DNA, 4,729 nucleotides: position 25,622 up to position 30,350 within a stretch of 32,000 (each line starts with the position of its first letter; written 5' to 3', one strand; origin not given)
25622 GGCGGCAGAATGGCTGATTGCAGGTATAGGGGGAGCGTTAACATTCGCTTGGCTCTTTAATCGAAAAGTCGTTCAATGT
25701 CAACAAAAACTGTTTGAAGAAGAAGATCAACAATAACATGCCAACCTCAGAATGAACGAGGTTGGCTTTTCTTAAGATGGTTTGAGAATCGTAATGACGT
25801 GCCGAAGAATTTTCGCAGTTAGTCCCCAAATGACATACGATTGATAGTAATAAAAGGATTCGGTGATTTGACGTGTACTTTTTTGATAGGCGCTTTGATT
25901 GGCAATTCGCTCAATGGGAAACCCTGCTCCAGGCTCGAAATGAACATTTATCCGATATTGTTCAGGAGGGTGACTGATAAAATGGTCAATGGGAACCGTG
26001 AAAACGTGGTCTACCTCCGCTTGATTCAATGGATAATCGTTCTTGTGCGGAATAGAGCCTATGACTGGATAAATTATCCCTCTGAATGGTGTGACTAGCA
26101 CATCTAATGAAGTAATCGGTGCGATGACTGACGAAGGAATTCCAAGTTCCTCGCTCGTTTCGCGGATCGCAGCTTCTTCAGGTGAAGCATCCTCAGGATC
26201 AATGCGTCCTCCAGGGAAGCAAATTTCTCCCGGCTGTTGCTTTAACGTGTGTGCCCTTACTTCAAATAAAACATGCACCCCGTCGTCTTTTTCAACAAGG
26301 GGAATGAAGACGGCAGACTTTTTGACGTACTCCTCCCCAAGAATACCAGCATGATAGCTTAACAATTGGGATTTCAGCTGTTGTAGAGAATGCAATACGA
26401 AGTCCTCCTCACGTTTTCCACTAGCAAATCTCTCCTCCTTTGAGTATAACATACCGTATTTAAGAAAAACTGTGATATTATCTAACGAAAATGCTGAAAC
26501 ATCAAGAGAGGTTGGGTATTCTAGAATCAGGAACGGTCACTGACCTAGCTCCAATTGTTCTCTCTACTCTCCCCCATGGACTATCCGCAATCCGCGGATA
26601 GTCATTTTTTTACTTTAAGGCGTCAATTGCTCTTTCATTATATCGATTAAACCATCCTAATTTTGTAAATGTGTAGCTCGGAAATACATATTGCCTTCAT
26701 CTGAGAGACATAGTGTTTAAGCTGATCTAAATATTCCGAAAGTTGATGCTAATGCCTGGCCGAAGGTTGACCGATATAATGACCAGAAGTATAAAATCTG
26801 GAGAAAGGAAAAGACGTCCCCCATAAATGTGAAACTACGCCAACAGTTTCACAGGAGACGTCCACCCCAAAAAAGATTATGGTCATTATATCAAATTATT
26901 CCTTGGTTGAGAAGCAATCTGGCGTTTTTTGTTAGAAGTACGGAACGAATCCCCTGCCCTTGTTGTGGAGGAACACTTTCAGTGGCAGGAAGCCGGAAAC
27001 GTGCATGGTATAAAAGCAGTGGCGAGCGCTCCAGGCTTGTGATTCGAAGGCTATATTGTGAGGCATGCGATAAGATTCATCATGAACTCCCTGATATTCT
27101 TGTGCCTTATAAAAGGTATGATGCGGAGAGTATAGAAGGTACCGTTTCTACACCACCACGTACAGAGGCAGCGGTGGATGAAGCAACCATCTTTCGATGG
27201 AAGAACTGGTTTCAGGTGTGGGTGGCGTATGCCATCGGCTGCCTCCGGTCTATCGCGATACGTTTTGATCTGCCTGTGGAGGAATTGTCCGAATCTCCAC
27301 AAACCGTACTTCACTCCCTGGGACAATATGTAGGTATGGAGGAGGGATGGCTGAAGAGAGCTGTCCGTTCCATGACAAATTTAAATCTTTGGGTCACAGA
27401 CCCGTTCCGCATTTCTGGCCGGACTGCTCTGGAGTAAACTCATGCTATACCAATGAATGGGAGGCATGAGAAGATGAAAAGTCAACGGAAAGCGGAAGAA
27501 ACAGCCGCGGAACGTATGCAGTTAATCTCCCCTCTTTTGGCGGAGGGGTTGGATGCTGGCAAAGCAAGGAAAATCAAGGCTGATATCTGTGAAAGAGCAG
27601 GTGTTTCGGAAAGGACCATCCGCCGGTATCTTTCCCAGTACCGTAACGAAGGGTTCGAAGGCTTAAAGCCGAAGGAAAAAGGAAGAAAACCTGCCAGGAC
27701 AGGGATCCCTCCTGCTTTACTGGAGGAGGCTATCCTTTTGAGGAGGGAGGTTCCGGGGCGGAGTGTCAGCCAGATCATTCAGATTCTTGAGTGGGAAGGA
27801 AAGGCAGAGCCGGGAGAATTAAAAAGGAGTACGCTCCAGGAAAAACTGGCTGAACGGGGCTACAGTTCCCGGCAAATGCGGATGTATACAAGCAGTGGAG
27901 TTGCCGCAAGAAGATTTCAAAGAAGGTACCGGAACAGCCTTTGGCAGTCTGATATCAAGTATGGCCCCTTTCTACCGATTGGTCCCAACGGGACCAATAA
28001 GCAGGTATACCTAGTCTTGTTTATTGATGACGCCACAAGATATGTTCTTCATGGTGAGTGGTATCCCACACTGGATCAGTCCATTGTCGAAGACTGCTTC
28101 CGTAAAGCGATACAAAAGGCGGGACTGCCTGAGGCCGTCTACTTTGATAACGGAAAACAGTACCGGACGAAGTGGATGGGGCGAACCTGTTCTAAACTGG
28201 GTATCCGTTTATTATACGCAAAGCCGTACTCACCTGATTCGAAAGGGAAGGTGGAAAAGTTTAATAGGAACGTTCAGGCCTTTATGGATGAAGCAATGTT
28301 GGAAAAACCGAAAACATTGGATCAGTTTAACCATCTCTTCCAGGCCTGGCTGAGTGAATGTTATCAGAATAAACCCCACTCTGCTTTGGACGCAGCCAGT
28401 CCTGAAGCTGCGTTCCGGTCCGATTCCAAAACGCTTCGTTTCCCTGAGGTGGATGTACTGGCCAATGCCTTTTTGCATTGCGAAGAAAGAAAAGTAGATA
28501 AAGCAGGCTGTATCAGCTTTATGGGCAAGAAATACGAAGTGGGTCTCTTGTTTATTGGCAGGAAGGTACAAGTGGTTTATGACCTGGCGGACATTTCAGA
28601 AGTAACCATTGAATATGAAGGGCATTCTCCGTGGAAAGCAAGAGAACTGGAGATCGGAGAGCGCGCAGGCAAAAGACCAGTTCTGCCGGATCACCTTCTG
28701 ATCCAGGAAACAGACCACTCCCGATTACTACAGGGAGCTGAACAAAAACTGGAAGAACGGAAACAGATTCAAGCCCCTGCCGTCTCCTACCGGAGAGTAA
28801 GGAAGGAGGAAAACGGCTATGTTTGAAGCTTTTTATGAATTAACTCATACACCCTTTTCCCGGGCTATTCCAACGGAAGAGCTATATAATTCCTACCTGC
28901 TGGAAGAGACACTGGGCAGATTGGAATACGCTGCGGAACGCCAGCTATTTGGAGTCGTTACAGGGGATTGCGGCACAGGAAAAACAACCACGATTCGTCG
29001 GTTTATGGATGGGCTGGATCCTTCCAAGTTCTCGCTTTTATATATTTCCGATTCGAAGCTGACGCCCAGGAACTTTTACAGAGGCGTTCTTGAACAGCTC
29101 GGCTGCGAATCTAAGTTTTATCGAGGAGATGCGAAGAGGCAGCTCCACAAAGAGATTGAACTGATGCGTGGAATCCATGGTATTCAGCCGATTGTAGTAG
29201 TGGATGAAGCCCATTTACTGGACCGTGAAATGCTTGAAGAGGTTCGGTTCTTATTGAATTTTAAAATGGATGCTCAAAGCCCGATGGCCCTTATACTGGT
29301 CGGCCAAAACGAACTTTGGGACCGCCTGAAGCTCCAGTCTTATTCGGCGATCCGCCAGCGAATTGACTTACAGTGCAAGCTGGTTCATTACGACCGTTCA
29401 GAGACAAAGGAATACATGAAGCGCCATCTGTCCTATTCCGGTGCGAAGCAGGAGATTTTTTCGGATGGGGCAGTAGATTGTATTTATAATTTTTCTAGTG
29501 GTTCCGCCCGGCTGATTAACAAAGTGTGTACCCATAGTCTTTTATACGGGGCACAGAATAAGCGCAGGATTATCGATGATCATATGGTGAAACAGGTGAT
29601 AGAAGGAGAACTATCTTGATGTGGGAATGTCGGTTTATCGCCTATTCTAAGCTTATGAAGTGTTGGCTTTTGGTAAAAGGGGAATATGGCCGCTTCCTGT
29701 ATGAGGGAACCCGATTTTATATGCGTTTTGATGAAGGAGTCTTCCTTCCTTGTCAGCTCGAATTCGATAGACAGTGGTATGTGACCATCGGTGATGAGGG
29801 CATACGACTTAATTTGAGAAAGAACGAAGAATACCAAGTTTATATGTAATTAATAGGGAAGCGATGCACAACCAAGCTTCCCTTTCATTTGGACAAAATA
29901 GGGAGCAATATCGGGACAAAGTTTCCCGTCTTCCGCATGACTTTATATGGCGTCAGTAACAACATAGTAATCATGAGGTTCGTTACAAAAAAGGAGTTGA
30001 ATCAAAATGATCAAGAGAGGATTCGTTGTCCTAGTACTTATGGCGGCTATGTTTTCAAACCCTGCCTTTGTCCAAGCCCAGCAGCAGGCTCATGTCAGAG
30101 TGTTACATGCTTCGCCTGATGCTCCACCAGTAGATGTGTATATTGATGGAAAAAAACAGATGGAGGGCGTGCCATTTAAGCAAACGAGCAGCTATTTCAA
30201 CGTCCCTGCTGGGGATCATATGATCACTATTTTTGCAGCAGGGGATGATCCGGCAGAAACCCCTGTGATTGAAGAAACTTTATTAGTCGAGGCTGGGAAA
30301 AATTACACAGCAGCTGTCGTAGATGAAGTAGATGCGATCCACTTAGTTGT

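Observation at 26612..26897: Repeated end-motif array in mixed orientations, with a right-end-like pair lying outside the best left terminus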

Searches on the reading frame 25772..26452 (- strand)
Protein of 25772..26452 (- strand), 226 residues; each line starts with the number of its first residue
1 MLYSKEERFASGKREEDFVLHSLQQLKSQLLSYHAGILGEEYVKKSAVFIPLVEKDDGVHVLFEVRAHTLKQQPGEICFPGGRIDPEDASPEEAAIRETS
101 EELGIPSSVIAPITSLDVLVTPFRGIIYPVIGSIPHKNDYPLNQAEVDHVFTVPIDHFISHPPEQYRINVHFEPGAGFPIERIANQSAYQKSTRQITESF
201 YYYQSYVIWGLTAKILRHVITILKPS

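Call 5: search_protein_families(library=pfam, proteins=[window:25772-26452:-], max_evalue=0.01)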
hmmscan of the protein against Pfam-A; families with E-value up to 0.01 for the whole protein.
window:25772-26452:- (226 aa): 2 families
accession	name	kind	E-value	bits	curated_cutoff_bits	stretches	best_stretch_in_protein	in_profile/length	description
PF00293.34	NUDIX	-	5.9e-12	46.2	21.1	1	45-124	3-80/134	NUDIX domain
PF22327.2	Nudt16-like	-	0.00029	21.3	27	1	74-109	32-67/161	U8 snoRNA-decapping enzyme-like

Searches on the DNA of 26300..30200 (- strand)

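Call 22: search_rna_families(source=window, start=26300, end=30200, threshold=evalue, max_evalue=1)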
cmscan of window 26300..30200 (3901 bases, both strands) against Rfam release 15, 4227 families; matches with E-value up to 1: 0.
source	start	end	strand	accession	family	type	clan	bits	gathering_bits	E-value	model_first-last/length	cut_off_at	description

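Call 52: build_rna_model(alignment_id=A3)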
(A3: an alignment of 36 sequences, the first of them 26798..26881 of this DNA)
Model R1 built from alignment A3 (36 sequences, 91 columns); structure: RNAalifold consensus.
model positions 81; base pairs 18; branch points 0; effective number of sequences 6.34; information 0.7 bits per position. Calibrated on 0.2 Mb of random sequence (short: E-values are rough).
structure used (alignment columns):
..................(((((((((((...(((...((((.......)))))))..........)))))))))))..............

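Call 53: search_with_rna_model(model_id=R1, sources=[window, L014, L016, L020, L021, L023, L024, L027, L029, L032, L034, L035, L036, L037, L040, L043, L044, L046, L047, L048, L049, L051, L052, L055, L060, L063, L070, L073, L074, L075, L080, L083, L084, L085, L086, L087, L088, L089, L090, L092, L093, L007, L008], max_evalue=0.01)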
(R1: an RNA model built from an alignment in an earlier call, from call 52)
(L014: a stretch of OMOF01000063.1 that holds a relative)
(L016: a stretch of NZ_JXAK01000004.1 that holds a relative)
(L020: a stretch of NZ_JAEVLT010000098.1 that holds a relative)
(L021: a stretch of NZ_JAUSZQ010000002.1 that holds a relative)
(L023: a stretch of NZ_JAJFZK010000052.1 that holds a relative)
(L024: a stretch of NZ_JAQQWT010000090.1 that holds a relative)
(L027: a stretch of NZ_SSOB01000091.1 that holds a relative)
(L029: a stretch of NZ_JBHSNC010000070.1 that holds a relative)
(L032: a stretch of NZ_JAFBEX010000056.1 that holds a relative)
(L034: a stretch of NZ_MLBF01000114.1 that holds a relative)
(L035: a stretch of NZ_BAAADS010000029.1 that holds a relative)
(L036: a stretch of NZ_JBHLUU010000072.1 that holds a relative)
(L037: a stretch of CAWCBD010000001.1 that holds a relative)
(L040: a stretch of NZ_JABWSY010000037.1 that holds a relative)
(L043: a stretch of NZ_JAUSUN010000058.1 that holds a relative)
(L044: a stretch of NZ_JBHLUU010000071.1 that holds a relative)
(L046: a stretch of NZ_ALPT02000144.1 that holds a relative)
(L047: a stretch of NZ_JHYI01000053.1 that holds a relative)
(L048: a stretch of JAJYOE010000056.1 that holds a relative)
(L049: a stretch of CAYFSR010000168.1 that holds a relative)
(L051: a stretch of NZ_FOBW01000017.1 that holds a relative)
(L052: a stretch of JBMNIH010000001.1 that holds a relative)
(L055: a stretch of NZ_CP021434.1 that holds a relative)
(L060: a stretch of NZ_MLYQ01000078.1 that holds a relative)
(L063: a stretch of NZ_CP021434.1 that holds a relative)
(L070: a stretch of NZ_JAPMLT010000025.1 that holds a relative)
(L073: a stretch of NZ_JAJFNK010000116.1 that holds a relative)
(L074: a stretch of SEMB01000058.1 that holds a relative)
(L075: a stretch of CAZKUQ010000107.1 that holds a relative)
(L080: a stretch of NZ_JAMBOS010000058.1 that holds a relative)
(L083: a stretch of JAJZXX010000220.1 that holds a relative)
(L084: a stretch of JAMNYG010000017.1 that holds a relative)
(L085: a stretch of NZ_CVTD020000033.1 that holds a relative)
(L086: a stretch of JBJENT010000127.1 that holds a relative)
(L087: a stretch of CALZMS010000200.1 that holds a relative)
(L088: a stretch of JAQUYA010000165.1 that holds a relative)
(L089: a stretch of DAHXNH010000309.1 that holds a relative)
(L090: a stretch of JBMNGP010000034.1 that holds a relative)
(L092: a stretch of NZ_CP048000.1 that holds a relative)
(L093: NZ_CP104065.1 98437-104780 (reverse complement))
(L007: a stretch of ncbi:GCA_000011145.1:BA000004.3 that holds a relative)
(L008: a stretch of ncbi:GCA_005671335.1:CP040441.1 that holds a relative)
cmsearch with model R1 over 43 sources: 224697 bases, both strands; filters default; matches with E-value up to 0.01: 29.
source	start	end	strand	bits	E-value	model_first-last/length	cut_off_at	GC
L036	103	182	-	89.6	1e-20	1-81/81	no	0.43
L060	103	181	-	87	5.3e-20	1-81/81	no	0.41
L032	82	161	-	86.6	6.5e-20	1-81/81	no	0.5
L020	106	186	-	86.1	8.9e-20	1-81/81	no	0.47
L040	82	162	-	85.9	9.9e-20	1-81/81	no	0.48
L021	2322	2402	-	85.8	1.1e-19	1-81/81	no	0.42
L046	107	185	-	84.5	2.4e-19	1-81/81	no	0.42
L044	83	161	-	84.3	2.7e-19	1-81/81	no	0.46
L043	103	182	-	82.8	6.8e-19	1-81/81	no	0.4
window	26798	26879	-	81.5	1.5e-18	1-81/81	no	0.45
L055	2328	2408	-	80.4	3e-18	1-81/81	no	0.51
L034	76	157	-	78.3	1.1e-17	1-81/81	no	0.41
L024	92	171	-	78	1.3e-17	1-81/81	no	0.44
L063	2324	2403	-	77.3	1.9e-17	1-81/81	no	0.45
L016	83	164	-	76.9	2.5e-17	1-81/81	no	0.52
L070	84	166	-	75.3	6.7e-17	1-81/81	no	0.48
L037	80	159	-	74.7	9.4e-17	1-81/81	no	0.5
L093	1833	1912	-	71.4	7.4e-16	1-81/81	no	0.47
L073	77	156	-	69.8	2e-15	1-81/81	no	0.49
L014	85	165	-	67.1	9.9e-15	1-81/81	no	0.38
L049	54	132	-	65.4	2.8e-14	1-81/81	no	0.41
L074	98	174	-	59.1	1.4e-12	1-81/81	no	0.38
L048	559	635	-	51.6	1.3e-10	1-81/81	no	0.44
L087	83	162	-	41.9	5e-08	1-81/81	no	0.43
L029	17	101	-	36.4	1.5e-06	1-81/81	no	0.49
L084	324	403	-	34.2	5.5e-06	1-81/81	no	0.36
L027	83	168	-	33.4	8.9e-06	1-81/81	no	0.51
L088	76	154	-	31.9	2.3e-05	1-81/81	no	0.47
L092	2326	2400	-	27.2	0.00041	1-81/81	no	0.47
